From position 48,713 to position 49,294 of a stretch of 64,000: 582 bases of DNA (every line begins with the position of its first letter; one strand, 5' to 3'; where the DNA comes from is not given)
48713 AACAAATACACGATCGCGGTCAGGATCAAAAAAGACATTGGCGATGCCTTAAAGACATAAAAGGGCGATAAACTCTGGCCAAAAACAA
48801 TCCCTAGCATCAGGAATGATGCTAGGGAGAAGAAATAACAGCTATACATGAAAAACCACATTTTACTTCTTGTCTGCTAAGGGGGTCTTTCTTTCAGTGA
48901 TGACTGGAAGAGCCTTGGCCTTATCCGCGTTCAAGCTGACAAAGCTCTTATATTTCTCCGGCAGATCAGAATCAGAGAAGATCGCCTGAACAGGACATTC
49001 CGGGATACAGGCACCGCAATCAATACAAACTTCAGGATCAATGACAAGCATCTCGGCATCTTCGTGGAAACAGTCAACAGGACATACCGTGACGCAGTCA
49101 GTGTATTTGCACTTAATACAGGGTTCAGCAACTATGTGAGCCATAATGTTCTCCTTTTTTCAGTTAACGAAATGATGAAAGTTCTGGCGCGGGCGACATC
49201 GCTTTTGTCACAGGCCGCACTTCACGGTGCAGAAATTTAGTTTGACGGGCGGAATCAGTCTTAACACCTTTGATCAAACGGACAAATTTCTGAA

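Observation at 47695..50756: Minus-strand unit: B12-radical SAM enzyme, 7Fe ferredoxin and uncharacterised membrane proteins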

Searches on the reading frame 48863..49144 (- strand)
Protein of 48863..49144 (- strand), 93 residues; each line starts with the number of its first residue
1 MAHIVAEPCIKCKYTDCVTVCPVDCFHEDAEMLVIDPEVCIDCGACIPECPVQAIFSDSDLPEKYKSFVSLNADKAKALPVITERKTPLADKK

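Call 3: search_protein_families(library=pfam, proteins=[window:48863-49144:-], max_evalue=0.01)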
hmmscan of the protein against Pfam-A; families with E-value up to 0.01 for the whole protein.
window:48863-49144:- (93 aa): 15 families
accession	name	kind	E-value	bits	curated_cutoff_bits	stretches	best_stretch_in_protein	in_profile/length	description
PF13237.11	Fer4_10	-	5.5e-10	39.5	25.5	2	4-51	4-53/53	4Fe-4S dicluster domain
PF00037.32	Fer4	-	1.3e-09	37.9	21.1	1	34-55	2-23/24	4Fe-4S binding domain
PF12837.12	Fer4_6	-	1.3e-09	37.9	25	1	34-55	3-24/24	4Fe-4S binding domain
PF12797.12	Fer4_2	-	1e-08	35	24.5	1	33-52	3-22/22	4Fe-4S binding domain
PF13484.11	Fer4_16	-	1.4e-07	32.6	30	1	40-73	2-35/66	4Fe-4S double cluster binding domain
PF12838.12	Fer4_7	-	1e-06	29.6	27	1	9-54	2-52/52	4Fe-4S dicluster domain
PF13187.11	Fer4_9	-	8e-06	26.2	27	1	9-55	2-52/52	4Fe-4S dicluster domain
PF14697.11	Fer4_21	-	2.2e-05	24.9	35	1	34-59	2-30/59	4Fe-4S dicluster domain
PF13183.11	Fer4_8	-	2.7e-05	25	27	1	39-59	4-24/68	4Fe-4S dicluster domain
PF13534.11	Fer4_17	-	2.9e-05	24.9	22.2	1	40-65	2-25/61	4Fe-4S dicluster domain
PF12800.12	Fer4_4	-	3.1e-05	24.4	24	1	37-52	1-16/17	4Fe-4S binding domain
PF25160.1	LdpA_Fe-S-bd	-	0.00019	21.6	27.6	1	16-56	8-44/49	LdpA Fe-S cluster-binding domain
PF11953.13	DUF3470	-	0.00029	21.2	23.2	1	67-91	2-26/42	Domain of unknown function (DUF3470)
PF13247.11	Fer4_11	-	0.00039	21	26.2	1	4-66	5-70/100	4Fe-4S dicluster domain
PF12798.12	Fer4_3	-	0.0065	17.7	27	0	40-54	1-15/15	4Fe-4S binding domain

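Call 4: search_protein_families(library=ncbifam, proteins=[window:48863-49144:-], max_evalue=0.01)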
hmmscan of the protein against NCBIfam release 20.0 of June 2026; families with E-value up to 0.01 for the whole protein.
window:48863-49144:- (93 aa): 64 families (the best 25 are shown)
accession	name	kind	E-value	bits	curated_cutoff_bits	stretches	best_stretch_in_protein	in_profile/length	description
NF045490.1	FdxA_Protbact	equivalog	1.2e-37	128.3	135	1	1-92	1-92/104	ferredoxin FdxA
NF045480.1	FdxA_Actino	equivalog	7.3e-23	80.9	125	1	1-75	1-75/107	ferredoxin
NF058577.1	FdxA_fam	equivalog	1.1e-13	51.1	65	1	1-54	1-52/52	4Fe-4S ferredoxin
TIGR04105.1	FeFe_hydrog_B1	subfamily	7.3e-10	38.1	450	1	4-57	108-161/462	monomeric [FeFe] hydrogenase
NF040864.1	HgcB_ferredoxin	equivalog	4.5e-09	36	99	1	6-56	13-62/93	mercury methylation ferredoxin HgcB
NF038355.1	FDH3_beta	equivalog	6.7e-09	36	240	1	6-54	51-100/180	formate dehydrogenase FDH3 subunit beta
NF045874.1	Vhu_polyferre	exception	8.4e-09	34.6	600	1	5-77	126-197/381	F420-non-reducing hydrogenase associated-polyferredoxin VhuB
NF005503.0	PRK07118.1-2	equivalog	9.4e-08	31.6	252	1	13-55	142-184/292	RnfABCDGE type electron transport complex subunit B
NF043039.1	HgcAB_like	equivalog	1.1e-07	31.8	285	1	5-55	298-349/350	HgcAB-like fusion protein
TIGR03224.1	benzo_boxA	equivalog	1.5e-07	30.7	459.2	1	5-59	8-60/411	benzoyl-CoA 2,3-epoxidase subunit BoxA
NF007382.0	PRK09898.1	equivalog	5.4e-07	29.4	213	1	5-57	119-173/208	ferredoxin-like protein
NF011569.0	PRK14993.1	equivalog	5.6e-07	29.3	416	1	8-68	99-160/244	tetrathionate reductase subunit TtrB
NF040770.1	hetero_SS_HdrA2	exception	9.2e-07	27.3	1100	1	2-82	572-650/777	CoB-CoM heterodisulfide reductase HdrA2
NF041715.1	arsenate_red_ArrB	equivalog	1.2e-06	28.2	450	1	8-65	56-114/233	arsenate respiratory reductase iron-sulfur subunit ArrB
NF038196.1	ferrodoxin_EFR1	subfamily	1.5e-06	28.5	75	1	5-58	182-232/242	EFR1 family ferrodoxin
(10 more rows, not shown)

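Call 56: search_solved_structures(query=window:48863-49144:-, max_evalue=1e-8)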
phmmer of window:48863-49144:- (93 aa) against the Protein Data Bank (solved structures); distinct sequences matched with E-value up to 1e-8: 34.
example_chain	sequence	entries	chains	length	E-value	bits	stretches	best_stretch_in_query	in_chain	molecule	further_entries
1f5b_A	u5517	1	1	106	2.8e-33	117.2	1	2-92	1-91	FERREDOXIN 1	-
1frk_A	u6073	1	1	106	4.9e-33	116.4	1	3-92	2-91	FERREDOXIN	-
1frh_A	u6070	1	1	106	1.6e-32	114.7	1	2-92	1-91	FERREDOXIN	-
1frm_A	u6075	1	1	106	1.7e-32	114.7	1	3-92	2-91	FERREDOXIN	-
1gao_A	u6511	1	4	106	1.8e-32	114.6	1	3-92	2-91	FERREDOXIN I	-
1frl_A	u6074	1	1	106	3e-32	113.9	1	3-92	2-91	FERREDOXIN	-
1axq_A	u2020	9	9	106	3.4e-32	113.7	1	3-92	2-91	FERREDOXIN | FERREDOXIN I | 7-FE FERREDOXIN I (FD1)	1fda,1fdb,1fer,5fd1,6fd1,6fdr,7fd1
1pc5_A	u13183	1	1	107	6.6e-32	112.8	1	1-92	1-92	Ferredoxin I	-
1pc4_A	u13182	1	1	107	8.3e-32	112.5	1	1-92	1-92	Ferredoxin I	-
1d3w_A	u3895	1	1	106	1.1e-31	112.1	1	3-92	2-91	FERREDOXIN 1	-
1fdd_A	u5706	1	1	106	1.1e-31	112.1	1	3-92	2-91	FERREDOXIN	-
1fri_A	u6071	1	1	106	1.1e-31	112.1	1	3-92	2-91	FERREDOXIN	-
1g3o_A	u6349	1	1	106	2.3e-31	111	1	3-92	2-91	7FE FERREDOXIN I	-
1b0v_A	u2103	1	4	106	2.5e-31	111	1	3-92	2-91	PROTEIN (FERREDOXIN)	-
1fd2_A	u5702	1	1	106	2.6e-31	110.9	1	3-92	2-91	FERREDOXIN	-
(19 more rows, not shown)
